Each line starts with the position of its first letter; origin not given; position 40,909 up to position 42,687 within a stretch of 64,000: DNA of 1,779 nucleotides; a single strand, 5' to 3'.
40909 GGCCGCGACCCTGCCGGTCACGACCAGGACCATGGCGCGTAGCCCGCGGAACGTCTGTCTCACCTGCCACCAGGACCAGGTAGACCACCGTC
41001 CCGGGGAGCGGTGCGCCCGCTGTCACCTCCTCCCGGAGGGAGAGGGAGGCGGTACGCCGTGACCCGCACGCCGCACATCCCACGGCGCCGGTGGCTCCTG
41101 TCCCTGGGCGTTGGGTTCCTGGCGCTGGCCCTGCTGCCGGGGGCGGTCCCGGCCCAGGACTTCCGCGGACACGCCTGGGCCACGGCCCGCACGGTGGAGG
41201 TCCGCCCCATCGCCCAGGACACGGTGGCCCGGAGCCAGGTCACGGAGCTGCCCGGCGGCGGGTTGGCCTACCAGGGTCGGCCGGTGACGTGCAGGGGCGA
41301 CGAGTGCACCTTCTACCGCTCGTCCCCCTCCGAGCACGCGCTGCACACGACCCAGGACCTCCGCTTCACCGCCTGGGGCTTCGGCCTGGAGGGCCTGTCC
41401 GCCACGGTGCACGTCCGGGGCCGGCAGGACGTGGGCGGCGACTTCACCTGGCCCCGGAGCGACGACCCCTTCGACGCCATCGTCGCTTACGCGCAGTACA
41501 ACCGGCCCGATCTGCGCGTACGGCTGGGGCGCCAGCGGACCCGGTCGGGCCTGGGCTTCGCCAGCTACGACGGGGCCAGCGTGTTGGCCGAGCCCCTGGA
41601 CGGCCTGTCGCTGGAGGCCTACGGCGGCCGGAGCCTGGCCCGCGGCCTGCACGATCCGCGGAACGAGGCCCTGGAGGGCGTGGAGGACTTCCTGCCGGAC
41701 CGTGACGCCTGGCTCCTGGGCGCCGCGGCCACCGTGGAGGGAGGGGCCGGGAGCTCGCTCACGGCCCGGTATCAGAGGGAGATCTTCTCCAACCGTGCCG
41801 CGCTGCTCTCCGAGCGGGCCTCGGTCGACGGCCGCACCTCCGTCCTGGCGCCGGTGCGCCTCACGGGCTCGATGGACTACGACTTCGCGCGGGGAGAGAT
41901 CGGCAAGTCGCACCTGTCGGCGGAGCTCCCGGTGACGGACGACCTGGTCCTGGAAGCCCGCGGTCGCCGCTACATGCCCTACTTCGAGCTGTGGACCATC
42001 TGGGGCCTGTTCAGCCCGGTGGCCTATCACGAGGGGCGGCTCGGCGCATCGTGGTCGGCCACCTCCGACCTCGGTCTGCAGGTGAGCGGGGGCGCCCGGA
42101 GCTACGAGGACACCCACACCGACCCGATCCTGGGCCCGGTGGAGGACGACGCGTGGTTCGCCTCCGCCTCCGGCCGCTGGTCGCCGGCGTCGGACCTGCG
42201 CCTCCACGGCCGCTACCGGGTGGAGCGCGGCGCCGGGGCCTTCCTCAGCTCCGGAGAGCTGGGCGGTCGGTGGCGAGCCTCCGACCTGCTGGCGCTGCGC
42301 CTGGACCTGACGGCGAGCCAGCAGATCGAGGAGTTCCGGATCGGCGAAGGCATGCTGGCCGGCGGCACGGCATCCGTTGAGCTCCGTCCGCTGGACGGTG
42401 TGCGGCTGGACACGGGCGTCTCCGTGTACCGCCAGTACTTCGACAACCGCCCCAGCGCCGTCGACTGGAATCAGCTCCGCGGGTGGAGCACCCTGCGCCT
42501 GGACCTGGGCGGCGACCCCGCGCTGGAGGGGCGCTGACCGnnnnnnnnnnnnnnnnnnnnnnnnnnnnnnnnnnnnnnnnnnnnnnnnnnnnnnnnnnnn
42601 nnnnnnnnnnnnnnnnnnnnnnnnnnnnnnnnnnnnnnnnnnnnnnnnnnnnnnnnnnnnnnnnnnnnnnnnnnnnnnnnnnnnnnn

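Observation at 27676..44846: Membrane-bound [NiFe]-hydrogenase operon placed back to back with a porin-cytochrome-type multihaem electron conduit cluster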

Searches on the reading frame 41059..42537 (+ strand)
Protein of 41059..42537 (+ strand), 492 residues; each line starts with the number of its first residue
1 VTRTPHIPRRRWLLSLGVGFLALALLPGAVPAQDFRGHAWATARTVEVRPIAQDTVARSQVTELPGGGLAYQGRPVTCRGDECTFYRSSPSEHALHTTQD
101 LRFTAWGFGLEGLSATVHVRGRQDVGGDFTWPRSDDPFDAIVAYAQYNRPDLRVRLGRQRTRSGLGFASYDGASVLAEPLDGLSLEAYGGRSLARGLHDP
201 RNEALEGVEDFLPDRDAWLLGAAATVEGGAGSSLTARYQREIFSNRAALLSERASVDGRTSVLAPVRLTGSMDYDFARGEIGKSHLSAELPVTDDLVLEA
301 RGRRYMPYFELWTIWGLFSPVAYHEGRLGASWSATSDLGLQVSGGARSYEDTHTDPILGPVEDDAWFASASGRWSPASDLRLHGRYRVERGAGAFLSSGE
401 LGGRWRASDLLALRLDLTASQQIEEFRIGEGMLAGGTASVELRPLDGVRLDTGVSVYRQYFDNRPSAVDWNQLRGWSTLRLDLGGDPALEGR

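Call 7: search_protein_families(library=pfam, proteins=[window:41059-42537:+], max_evalue=0.01)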
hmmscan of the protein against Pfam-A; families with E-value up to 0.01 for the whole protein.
window:41059-42537:+ (492 aa): 0 families

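Call 8: search_protein_families(library=ncbifam, proteins=[window:41059-42537:+], max_evalue=0.1)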
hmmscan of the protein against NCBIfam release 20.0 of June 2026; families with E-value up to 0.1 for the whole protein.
window:41059-42537:+ (492 aa): 0 families

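Call 10: find_homologous_proteins(query=window:41059-42537:+)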
Query window:41059-42537:+ (492 aa): 582 proteins with E <= 0.001 among 8000 candidates; the best 120 are listed.
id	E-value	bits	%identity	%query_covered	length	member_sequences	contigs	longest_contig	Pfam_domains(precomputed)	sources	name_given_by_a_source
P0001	0.0e+0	1110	100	100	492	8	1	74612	-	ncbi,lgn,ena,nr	ncbi:MAG: hypothetical protein Q8W44_11650 [Candidatus Palauibacterales bacterium]|nr:hypothetical p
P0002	5.0e-289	977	92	95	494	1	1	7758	-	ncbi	-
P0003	5.4e-287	971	89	98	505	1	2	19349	-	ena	-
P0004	7.1e-276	934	86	94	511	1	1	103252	-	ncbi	-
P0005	4.6e-274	928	88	93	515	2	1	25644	-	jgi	-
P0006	1.2e-259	880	83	93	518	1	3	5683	-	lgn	-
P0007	2.4e-259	879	81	95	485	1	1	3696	-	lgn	-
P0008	4.6e-175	601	61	93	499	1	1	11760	-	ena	-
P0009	9.9e-174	597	58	93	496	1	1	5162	-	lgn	-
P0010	2.0e-171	589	59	94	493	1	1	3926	-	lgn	-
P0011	1.0e-169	584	56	99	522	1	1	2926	-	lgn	-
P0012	2.1e-169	583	58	93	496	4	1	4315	-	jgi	jgi:hypothetical protein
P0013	4.7e-169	582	57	100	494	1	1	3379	-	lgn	-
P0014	5.0e-169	581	58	95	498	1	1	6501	-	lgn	-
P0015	1.3e-167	577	59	94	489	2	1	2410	-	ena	-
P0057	8.3e-144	498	54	92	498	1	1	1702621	-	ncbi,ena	-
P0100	1.6e-137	478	49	96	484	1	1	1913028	-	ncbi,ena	-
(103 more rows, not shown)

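Call 12: find_encoding_contigs(protein=P0001, flank=10000, max_places=3)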
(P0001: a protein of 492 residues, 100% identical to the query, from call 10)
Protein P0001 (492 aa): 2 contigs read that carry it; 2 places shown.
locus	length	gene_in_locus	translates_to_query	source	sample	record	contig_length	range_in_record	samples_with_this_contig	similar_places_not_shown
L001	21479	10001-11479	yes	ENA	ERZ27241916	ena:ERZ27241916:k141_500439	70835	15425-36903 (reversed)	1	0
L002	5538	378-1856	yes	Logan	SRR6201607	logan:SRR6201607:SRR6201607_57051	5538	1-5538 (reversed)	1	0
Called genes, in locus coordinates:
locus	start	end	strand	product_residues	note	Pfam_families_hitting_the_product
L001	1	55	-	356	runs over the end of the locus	PF00586:AIRS, PF02769:AIRS_C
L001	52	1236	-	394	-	PF01924:HypD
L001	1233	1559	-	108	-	PF01455:HupF_HypC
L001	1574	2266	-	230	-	PF02492:cobW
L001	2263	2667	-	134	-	PF01155:HypA (weak)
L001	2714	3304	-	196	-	PF01750:HycI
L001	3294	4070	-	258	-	PF01292:Ni_hydr_CYTB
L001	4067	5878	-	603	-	PF27537:HoxH (weak), PF00374:NiFeSe_Hases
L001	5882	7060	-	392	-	PF01058:Oxidored_q6, PF14720:NiFe_hyd_SSU_C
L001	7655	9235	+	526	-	PF14522:Cytochrome_C7 (faint), PF14537:Cytochrom_c3_2 (faint), PF09699:Paired_CXXCH_1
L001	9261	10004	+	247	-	PF02085:Cytochrom_CIII (faint), PF14522:Cytochrome_C7 (faint)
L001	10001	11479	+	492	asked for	-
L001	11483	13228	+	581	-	PF14522:Cytochrome_C7 (faint), PF22113:Mtrc-MtrF_II-IV_dom (faint), PF09699:Paired_CXXCH_1 (weak)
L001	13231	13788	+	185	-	PF13432:TPR_16 (weak)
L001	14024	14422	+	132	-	-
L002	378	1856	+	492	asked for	-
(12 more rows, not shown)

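Call 14: find_encoding_contigs(protein=P0057, flank=10000, max_places=1)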
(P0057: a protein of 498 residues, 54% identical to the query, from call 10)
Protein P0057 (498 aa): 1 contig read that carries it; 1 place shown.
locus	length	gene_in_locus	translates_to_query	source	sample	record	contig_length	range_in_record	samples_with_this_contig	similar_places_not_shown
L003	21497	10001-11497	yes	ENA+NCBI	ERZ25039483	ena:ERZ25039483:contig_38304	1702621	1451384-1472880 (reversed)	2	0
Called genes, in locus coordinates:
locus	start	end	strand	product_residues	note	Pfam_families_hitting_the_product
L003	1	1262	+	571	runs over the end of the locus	PF27537:HoxH, PF00374:NiFeSe_Hases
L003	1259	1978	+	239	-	PF01292:Ni_hydr_CYTB, PF14358:DUF4405 (faint)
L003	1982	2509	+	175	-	PF01750:HycI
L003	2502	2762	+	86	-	PF01155:HypA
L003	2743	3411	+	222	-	PF02492:cobW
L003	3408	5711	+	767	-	PF00708:Acylphosphatase, PF07503:zf-HYPF, PF01300:Sua5_yciO_yrdC, PF17788:HypF_C, PF00814:TsaD (faint), PF22521:HypF_C_2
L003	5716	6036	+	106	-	PF01455:HupF_HypC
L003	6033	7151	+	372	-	PF01924:HypD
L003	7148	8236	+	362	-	PF00586:AIRS, PF02769:AIRS_C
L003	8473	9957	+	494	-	PF14522:Cytochrome_C7 (faint), PF13435:Cytochrome_C554 (weak), PF14537:Cytochrom_c3_2 (faint)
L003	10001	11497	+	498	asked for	-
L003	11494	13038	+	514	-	PF14522:Cytochrome_C7 (faint), PF22113:Mtrc-MtrF_II-IV_dom (faint)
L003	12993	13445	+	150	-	-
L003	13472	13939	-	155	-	PF12900:Pyridox_ox_2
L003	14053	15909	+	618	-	PF00122:E1-E2_ATPase, PF00702:Hydrolase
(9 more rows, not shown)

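Call 15: find_encoding_contigs(protein=P0100, flank=10000, max_places=1)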
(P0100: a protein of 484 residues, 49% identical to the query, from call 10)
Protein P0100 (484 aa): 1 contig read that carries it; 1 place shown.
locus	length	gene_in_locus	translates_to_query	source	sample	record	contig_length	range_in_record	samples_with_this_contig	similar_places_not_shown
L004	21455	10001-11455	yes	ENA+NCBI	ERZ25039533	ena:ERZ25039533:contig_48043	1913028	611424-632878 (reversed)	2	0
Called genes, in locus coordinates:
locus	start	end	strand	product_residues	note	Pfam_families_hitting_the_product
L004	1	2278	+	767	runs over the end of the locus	PF19313:DUF5916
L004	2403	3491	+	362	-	PF18854:baeRF_family10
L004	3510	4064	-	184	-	PF00571:CBS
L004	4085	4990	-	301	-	PF00582:Usp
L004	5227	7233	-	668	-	PF00989:PAS, PF08448:PAS_4, PF13426:PAS_9, PF13426:PAS_9, PF01590:GAF, PF13185:GAF_2, PF00512:HisKA, PF02518:HATPase_c, +4 more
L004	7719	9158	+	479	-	PF14522:Cytochrome_C7 (faint), PF14537:Cytochrom_c3_2 (faint), PF09699:Paired_CXXCH_1 (weak)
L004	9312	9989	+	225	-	PF02085:Cytochrom_CIII (faint), PF14522:Cytochrome_C7 (faint)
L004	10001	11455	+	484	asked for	-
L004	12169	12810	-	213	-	-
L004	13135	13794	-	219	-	PF00072:Response_reg, PF08281:Sigma70_r4_2, PF00196:GerE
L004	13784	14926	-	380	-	PF00672:HAMP, PF07730:HisKA_3, PF02518:HATPase_c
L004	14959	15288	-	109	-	PF17269:DUF5335 (weak)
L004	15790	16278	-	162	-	-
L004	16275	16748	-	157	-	-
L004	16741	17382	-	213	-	PF04542:Sigma70_r2, PF08281:Sigma70_r4_2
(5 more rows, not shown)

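Call 16: find_related_loci(query=A1, collection=genome_contigs, flank=10000)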
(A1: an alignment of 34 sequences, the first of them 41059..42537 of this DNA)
Query A1 (492 aa) in genome_contigs; peptide patterns used: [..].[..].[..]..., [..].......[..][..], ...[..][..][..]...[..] (x = any residue, [..] = any of these).
442 stretches matched a pattern; 364 encode a relative of the query (tblastn E <= 1e-3); the best 80 are kept; 80 distinct loci.
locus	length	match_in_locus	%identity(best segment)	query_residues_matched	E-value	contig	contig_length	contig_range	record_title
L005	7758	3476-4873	92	26-491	0e+0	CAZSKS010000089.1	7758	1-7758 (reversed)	MAG TPA_asm: uncultured Gemmatimonadota bacterium isolate SRP195330_co1_41 genome assembly, contig: NODE_10127_length_77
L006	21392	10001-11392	86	28-491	0e+0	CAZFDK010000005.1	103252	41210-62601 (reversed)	MAG TPA_asm: uncultured Gemmatimonadota bacterium isolate SRP185896_co2_114 genome assembly, contig: NODE_31_length_1032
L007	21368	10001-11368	54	33-487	2e-145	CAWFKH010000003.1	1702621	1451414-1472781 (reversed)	MAG: uncultured Gemmatimonadales bacterium isolate MFD01721.bin.1.4 genome assembly, contig: contig_38304, whole genome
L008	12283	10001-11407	53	23-489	4e-144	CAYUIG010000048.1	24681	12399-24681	MAG TPA_asm: uncultured Gemmatimonadaceae bacterium isolate SRP193661_co2_98 genome assembly, contig: NODE_1855_length_2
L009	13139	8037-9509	50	6-492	7e-143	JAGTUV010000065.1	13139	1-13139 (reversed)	MAG: Gemmatimonadetes bacterium isolate SH-MAG3 SH-MAG3_contig_000065, whole genome shotgun sequence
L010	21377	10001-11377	52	33-489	6e-142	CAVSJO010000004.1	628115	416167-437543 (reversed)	MAG: uncultured Gemmatimonadales bacterium isolate MFD01721.bin.1.274 genome assembly, contig: contig_25267, whole genom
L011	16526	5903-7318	49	23-490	4e-142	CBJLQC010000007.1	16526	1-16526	MAG TPA_asm: uncultured bacterium isolate SRR28262196_concoct_1 genome assembly, contig: ERZ27336828.154, whole genome s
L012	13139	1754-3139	52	30-489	1e-140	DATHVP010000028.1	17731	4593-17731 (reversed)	MAG TPA_asm: Longimicrobiales bacterium isolate SMAG_U16136 k141_1617373, whole genome shotgun sequence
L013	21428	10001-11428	49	16-487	2e-139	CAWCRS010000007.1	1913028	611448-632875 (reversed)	MAG: uncultured Gemmatimonadales bacterium isolate MFD04944.bin.1.316 genome assembly, contig: contig_48043, whole genom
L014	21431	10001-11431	51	17-489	3e-138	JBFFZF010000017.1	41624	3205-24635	MAG: Longimicrobiales bacterium isolate Mix_sand01.2020.11.G.19 k141_400396_length_41624_cov_17.2551, whole genome shotg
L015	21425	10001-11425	51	18-489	4e-135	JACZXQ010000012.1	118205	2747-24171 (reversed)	MAG: Gemmatimonadetes bacterium isolate B23T3L8 B23T3L8_NODE17, whole genome shotgun sequence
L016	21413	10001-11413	50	13-487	9e-134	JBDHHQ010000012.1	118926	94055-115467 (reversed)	MAG: Gemmatimonadota bacterium isolate M8-62_Bin_229 M8-62_Bin_229_scaffold_344, whole genome shotgun sequence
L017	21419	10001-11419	49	18-487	7e-134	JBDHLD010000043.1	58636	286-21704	MAG: Gemmatimonadota bacterium isolate BHB10-38_Bin_83 BHB10-38_Bin_83_scaffold_4496, whole genome shotgun sequence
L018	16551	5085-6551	49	10-491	3e-132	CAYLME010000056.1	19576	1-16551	MAG TPA_asm: uncultured Gemmatimonadaceae bacterium isolate binchicken_co350_48 genome assembly, contig: NODE_3410_lengt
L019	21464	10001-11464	47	1-492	1e-131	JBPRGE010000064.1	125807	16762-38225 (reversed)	MAG: Candidatus Longimicrobiales bacterium M2_2A_002 megahit_230492, whole genome shotgun sequence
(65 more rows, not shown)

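Call 18: predict_structure(alignment_id=A1)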
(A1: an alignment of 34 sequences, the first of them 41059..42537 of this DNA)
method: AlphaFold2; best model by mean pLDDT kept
length: 492 residues; sequences in the alignment: 34
mean_pLDDT: 82.4   pTM: 0.72
mean pLDDT of the five models: 82.4, 81.1, 80.1, 79.9, 80.0
residues with pLDDT >= 90: 243; 70-90: 147; 50-70: 62; < 50: 40
segments of 3 or more residues with pLDDT < 50: 1-6, 27-30, 196-213, 310-319
pLDDT, mean of each block of 10 residues (from residue 1): 50 75 56 79 90 90 87 86 88 91 86 90 85 67 92 93 69 94 94 57 35 65 92 94 81 92 94 86 94 97 79 46 91 96 94 60 85 97 97 87 97 97 68 93 94 92 60 93 73 44
secondary structure, 60 per line:
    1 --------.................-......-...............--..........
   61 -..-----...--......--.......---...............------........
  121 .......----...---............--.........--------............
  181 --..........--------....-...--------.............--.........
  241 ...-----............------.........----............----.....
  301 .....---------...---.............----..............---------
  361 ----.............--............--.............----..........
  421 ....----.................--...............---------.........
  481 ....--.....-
elements in order: H9-25 H27-32 E34-48 E51-57 E69-71 E74-79 E82-88 E92-106 E113-127 E138-149 E152-160 E169-180 E183-192 H201-204 E217-229 E232-243 E249-260 E267-275 E280-291 E296-305 E321-333 E338-351 E365-377 E380-391 E394-406 E411-424 E429-445 E448-462 E472-484 H487-491

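Call 61: search_solved_structures(query=A1, max_evalue=10)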
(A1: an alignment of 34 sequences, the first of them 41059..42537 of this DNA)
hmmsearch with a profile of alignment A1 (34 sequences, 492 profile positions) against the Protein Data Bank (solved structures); distinct sequences matched with E-value up to 10: 0.

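Call 89: search_protein_representatives(alignment_id=A1)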
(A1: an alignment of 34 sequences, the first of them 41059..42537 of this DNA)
Query: 34 sequences, 492 profile positions. Proteins with E-value up to 0.001 (for the whole library): 542; up to 1e-10: 334; up to 1e-30: 191. The best 150 are listed.
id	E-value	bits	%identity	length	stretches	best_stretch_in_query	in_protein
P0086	1.6e-223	759.1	-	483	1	10-488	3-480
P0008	2.1e-222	755.4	-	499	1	5-490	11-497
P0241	2.4e-191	653.0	-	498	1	7-490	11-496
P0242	9.9e-188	641.1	-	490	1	11-488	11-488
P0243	6.0e-183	625.3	-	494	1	9-486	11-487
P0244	4.2e-180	615.9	-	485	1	10-490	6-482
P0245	1.4e-177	607.6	-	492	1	11-489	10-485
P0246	5.3e-176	602.4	-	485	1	14-489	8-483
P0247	2.2e-170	583.8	-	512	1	12-485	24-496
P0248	4.6e-170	582.8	-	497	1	10-490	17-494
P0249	2.1e-169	580.6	-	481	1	9-490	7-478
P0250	4.0e-169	579.7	-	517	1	11-488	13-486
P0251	6.6e-159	546.0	-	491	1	10-487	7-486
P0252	9.8e-157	538.8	-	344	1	148-487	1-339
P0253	1.7e-154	531.4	-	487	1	17-489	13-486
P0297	2.0e-85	303.6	-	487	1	13-486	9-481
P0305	9.0e-78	278.4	-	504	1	9-482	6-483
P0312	7.7e-74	265.4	-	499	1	17-484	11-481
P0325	1.8e-67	244.4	-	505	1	7-476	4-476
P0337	1.3e-62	228.3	-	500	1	7-487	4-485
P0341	3.8e-60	220.3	-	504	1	11-484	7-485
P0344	9.0e-59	215.7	-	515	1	9-480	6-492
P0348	5.7e-58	213.1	-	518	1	13-483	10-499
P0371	5.1e-47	176.9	-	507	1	12-482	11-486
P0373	6.5e-46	173.3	-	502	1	12-478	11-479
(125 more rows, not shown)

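Call 90: list_cluster_members(proteins=[P0297, P0305, P0312, P0325, P0337, P0341, P0344, P0348, P0371, P0373])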
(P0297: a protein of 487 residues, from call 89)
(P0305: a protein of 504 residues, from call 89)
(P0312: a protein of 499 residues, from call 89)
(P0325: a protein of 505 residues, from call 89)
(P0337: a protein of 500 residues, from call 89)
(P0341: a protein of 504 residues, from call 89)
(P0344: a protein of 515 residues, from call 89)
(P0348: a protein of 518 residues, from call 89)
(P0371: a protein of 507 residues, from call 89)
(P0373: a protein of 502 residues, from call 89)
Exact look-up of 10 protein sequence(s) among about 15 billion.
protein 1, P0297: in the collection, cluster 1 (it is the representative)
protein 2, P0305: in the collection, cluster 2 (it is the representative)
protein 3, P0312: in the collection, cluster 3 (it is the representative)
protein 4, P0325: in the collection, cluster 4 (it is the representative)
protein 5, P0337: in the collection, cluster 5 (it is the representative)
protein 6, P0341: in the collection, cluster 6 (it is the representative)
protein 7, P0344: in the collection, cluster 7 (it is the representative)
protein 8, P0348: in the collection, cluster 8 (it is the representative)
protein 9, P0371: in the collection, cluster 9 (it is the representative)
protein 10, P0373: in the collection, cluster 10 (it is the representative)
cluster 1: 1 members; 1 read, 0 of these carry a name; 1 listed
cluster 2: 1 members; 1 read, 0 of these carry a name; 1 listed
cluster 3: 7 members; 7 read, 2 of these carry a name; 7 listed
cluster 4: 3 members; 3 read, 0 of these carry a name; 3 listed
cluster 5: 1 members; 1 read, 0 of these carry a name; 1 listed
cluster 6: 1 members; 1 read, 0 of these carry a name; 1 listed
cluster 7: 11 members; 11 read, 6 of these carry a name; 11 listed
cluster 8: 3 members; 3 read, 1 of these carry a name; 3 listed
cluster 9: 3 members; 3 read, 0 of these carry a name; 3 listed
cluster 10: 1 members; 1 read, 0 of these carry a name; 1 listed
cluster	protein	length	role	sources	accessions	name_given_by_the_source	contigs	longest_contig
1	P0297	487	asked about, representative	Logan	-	-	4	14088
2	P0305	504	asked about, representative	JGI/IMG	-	-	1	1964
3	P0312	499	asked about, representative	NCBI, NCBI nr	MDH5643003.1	MAG: hypothetical protein OEY63_02290 [Gemmatimonadota bacterium] | hypothetical protein [Gemmatimonadota bacterium]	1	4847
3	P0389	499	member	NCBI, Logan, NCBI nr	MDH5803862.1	MAG: hypothetical protein OEZ54_01670 [Gemmatimonadota bacterium] | hypothetical protein [Gemmatimonadota bacterium]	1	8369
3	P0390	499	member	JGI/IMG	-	-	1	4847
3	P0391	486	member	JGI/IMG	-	-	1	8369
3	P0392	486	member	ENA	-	-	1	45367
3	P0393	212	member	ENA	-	-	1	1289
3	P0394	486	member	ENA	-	-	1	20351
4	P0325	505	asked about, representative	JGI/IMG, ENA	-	-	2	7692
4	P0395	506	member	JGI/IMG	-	-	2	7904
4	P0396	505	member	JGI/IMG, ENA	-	-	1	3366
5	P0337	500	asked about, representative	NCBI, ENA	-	-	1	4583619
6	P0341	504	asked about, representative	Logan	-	-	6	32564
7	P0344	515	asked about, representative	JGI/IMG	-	hypothetical protein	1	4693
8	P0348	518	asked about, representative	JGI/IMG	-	hypothetical protein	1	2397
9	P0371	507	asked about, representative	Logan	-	-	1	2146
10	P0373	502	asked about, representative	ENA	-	-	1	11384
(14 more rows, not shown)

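Call 92: fold_search(model_id=the predicted structure, library=pdb)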
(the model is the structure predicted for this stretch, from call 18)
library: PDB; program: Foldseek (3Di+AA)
matches with E <= 10: 968; with E <= 0.001: 365
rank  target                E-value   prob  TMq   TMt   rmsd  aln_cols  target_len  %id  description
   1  5ldv                  6.7e-10  1.00  0.37  0.43  13.6       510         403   11  Crystal Structures of MOMP from Campylobacter jejuni (released 2016-10-26)
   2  5ldt_A                1.1e-09  1.00  0.35  0.41  14.2       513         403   11  Crystal Structures of MOMP from Campylobacter jejuni (released 2016-10-26)
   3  3a2s_X                3.2e-09  1.00  0.25  0.31  14.5       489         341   10  Crystal Structure of outer membrane protein PorB from Neisseria meningitidis in complex with sucrose (released 2010-04-07)
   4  3rbh_B                3.3e-09  1.00  0.35  0.39  13.2       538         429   12  Structure of alginate export protein AlgE from Pseudomonas aeruginosa (released 2011-07-27)
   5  9fy9_D                3.7e-09  1.00  0.46  0.35   9.1       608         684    8  Cryo-EM structure of the type 1 chaperone-usher pilus FimD-tip complex (FimDHGFC) - Conformer 1 (released 2025-06-04)
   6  3rbh_D                4.4e-09  1.00  0.36  0.41  12.2       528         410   11  Structure of alginate export protein AlgE from Pseudomonas aeruginosa (released 2011-07-27)
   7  3rbh_A                6.5e-09  1.00  0.34  0.38  14.2       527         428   11  Structure of alginate export protein AlgE from Pseudomonas aeruginosa (released 2011-07-27)
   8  8jto                  6.8e-09  1.00  0.25  0.32  18.6       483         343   11  Outer membrane porin of Burkholderia pseudomallei (BpsOmp38) in complex with ceftazidime (released 2024-06-26)
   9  3rbh_C                8.2e-09  1.00  0.35  0.41  12.2       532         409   10  Structure of alginate export protein AlgE from Pseudomonas aeruginosa (released 2011-07-27)
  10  4xnk                  1.4e-08  1.00  0.36  0.41  15.3       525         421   12  X-ray structure of AlgE1 (released 2015-06-03)
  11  8q2o                  1.4e-08  1.00  0.37  0.38  15.7       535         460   11  Structure of alginate transporter AlgE from P. aeruginosa PAO1 by using Se-MAG for the the lipid cubic phase crystalliza (released 2024-05-15)
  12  6r2q_B                1.6e-08  1.00  0.42  0.34  15.6       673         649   10  Structure of the Mtr complex (released 2020-04-22)
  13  4b61_A                1.7e-08  1.00  0.35  0.39  16.8       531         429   11  In meso structure of alginate transporter, AlgE, from Pseudomoas aeruginosa, PAO1. Crystal form 3. (released 2013-07-17)
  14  8byt_A                1.7e-08  1.00  0.27  0.38  12.7       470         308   11  Outer membrane attachment porin OmpM1 from Veillonella parvula, C3 symmetry (released 2023-11-08)
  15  4afk                  2.0e-08  1.00  0.35  0.39  16.1       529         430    9  In meso structure of alginate transporter, AlgE, from Pseudomonas aeruginosa, PAO1 (released 2013-02-06)
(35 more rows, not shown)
